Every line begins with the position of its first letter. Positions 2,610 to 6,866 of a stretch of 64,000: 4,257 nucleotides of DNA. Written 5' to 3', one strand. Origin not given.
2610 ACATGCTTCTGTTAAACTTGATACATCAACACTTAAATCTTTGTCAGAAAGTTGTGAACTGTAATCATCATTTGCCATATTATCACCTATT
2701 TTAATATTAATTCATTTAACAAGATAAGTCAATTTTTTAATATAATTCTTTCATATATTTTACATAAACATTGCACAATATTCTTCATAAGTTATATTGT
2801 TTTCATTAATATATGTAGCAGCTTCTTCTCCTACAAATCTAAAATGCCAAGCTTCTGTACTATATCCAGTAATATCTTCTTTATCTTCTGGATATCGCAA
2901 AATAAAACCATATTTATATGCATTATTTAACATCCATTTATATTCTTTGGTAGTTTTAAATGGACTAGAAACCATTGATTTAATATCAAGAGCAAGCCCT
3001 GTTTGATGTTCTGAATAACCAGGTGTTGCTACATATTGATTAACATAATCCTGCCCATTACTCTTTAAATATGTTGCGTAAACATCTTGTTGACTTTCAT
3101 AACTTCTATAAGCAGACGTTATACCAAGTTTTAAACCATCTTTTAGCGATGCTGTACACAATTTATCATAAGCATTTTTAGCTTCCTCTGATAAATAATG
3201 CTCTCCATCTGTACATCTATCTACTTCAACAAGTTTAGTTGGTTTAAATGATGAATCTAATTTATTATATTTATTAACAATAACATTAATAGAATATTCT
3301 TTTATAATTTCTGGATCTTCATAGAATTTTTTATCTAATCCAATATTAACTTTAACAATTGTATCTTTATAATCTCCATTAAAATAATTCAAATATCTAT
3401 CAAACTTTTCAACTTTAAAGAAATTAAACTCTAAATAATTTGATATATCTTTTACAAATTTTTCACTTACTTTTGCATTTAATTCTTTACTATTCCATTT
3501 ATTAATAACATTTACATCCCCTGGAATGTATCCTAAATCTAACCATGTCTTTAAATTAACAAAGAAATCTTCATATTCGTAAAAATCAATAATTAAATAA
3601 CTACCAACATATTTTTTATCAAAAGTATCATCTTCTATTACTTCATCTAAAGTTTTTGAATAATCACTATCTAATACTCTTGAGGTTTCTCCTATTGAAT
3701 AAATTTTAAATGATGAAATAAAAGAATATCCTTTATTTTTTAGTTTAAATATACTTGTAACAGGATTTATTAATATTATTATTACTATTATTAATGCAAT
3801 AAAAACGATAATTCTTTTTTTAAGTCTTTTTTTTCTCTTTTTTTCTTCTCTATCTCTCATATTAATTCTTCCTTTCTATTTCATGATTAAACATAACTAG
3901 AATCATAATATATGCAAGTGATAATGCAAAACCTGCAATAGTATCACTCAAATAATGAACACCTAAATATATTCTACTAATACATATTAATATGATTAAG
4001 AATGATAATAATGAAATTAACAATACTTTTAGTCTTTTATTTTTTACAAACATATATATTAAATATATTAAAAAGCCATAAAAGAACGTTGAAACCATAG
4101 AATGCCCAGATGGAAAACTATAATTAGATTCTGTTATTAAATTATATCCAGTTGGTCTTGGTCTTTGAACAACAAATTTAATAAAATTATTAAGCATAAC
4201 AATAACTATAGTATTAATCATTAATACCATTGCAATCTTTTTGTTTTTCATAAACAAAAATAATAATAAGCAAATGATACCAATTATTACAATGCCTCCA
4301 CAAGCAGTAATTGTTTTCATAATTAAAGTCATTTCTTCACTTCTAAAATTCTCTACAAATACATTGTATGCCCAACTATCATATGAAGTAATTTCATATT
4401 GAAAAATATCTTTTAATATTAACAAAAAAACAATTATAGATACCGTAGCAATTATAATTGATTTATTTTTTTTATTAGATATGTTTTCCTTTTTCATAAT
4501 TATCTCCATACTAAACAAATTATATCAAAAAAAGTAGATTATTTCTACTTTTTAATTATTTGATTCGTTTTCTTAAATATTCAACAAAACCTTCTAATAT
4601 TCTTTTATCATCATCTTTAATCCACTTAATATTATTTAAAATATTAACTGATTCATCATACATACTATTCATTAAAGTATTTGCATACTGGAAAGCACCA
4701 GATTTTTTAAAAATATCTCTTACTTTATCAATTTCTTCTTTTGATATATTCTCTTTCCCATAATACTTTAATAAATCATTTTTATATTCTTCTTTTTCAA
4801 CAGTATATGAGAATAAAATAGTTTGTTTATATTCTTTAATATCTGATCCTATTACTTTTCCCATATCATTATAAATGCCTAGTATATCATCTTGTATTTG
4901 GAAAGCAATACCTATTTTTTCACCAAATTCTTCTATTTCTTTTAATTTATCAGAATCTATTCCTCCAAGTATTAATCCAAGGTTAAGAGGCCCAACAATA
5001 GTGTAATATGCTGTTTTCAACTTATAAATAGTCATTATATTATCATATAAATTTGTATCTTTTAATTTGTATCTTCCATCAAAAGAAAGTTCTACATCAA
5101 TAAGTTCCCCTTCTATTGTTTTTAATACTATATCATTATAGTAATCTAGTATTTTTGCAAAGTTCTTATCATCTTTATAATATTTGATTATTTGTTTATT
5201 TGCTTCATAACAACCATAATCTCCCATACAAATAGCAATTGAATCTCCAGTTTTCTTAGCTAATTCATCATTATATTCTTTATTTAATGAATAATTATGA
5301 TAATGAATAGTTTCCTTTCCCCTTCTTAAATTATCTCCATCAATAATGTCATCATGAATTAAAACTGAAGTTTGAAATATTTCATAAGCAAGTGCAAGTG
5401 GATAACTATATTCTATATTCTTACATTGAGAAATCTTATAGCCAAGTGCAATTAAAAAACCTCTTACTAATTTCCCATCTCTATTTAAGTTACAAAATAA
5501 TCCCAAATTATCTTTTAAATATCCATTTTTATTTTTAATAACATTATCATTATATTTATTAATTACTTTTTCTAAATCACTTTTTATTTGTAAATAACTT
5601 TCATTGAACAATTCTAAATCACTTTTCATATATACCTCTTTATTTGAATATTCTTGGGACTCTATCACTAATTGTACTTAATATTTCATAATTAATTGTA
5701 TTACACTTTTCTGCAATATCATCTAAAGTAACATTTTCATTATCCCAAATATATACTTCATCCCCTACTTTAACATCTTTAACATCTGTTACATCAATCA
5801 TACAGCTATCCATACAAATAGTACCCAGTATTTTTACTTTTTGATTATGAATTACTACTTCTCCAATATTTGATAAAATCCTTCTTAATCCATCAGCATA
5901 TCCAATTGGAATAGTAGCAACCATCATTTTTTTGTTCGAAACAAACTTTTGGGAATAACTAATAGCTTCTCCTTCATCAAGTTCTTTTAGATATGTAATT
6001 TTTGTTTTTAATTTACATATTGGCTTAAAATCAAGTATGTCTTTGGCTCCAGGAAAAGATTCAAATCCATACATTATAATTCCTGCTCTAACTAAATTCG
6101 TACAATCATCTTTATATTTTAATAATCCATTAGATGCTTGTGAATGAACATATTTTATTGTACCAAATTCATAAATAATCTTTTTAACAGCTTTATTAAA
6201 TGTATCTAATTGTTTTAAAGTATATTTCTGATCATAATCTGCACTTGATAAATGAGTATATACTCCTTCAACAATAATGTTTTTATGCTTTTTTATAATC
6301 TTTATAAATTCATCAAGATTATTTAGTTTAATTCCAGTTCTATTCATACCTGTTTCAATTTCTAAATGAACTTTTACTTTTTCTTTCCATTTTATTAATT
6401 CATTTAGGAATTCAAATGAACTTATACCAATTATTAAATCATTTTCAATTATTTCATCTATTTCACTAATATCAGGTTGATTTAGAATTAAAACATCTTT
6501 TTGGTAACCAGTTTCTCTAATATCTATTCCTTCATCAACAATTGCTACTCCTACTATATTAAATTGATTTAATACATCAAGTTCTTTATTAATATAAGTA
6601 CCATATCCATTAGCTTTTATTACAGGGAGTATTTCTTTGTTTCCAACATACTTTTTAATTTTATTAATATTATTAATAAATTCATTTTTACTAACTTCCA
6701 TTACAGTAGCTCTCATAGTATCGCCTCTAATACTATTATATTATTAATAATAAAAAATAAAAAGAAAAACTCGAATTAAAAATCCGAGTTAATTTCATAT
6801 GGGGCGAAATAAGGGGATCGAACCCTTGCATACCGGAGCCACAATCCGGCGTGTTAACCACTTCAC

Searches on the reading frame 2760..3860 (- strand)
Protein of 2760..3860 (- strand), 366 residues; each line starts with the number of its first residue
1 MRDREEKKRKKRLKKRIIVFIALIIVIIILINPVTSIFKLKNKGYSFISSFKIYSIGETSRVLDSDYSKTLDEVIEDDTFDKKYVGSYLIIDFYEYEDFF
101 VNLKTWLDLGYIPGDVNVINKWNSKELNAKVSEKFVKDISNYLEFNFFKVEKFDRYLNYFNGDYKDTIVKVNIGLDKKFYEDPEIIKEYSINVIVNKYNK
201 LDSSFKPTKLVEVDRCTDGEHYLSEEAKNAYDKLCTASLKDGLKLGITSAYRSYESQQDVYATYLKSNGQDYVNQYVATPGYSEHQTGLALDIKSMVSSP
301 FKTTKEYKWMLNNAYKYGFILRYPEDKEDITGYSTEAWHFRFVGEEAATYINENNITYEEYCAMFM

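Call 11: search_protein_families(library=pfam, proteins=[window:2760-3860:-], max_evalue=0.001)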
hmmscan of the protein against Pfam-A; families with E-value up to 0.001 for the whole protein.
window:2760-3860:- (366 aa): 1 family
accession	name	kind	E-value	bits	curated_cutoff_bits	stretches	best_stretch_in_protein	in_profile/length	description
PF02557.22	VanY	-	1.7e-38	131.8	25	1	221-344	2-131/132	D-alanyl-D-alanine carboxypeptidase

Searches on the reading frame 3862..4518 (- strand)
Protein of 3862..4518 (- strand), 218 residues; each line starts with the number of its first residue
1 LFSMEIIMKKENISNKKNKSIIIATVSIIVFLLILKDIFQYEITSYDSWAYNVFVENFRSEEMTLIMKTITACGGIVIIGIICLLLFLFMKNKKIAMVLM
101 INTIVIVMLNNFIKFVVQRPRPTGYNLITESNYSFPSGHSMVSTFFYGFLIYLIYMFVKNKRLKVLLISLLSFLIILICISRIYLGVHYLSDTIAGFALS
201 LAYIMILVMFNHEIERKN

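Call 11: search_protein_families(library=pfam, proteins=[window:3862-4518:-], max_evalue=0.001)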
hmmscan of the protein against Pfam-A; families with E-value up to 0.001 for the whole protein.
window:3862-4518:- (218 aa): 2 families
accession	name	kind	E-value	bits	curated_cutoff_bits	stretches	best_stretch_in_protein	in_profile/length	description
PF01569.27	PAP2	-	8.7e-22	77.7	27.2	1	98-210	4-124/130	PAP2 superfamily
PF14378.12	PAP2_3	-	7.9e-08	32.8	27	1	118-205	110-189/190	PAP2 superfamily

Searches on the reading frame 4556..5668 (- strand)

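Call 11: search_protein_families(library=pfam, proteins=[window:4556-5668:-], max_evalue=0.001)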
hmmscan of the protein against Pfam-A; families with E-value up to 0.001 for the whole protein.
window:4556-5668:- (370 aa): 1 family
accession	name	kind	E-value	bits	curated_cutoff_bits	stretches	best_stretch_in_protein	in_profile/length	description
PF00348.22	polyprenyl_synt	-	9.3e-48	163.1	27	1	60-317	11-248/251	Polyprenyl synthetase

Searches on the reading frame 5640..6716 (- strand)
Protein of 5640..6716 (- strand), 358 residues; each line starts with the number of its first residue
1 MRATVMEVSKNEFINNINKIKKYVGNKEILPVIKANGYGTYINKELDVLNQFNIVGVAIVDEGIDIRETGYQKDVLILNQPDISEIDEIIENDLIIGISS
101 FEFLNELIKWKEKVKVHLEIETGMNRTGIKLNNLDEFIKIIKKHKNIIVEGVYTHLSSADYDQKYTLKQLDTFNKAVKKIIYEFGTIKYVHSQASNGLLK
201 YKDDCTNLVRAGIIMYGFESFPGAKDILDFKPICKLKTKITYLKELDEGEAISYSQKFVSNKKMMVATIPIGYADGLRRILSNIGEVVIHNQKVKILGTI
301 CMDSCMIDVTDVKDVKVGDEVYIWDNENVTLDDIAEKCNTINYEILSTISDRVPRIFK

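Call 11: search_protein_families(library=pfam, proteins=[window:5640-6716:-], max_evalue=0.001)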
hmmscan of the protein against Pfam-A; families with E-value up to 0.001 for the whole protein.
window:5640-6716:- (358 aa): 2 families
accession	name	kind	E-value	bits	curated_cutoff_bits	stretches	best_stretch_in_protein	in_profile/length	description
PF01168.26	Ala_racemase_N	-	3.7e-48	164.6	24.1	1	10-218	3-218/220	Alanine racemase, N-terminal domain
PF00842.27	Ala_racemase_C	-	3.5e-45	153.1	25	1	234-356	2-126/127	Alanine racemase, C-terminal domain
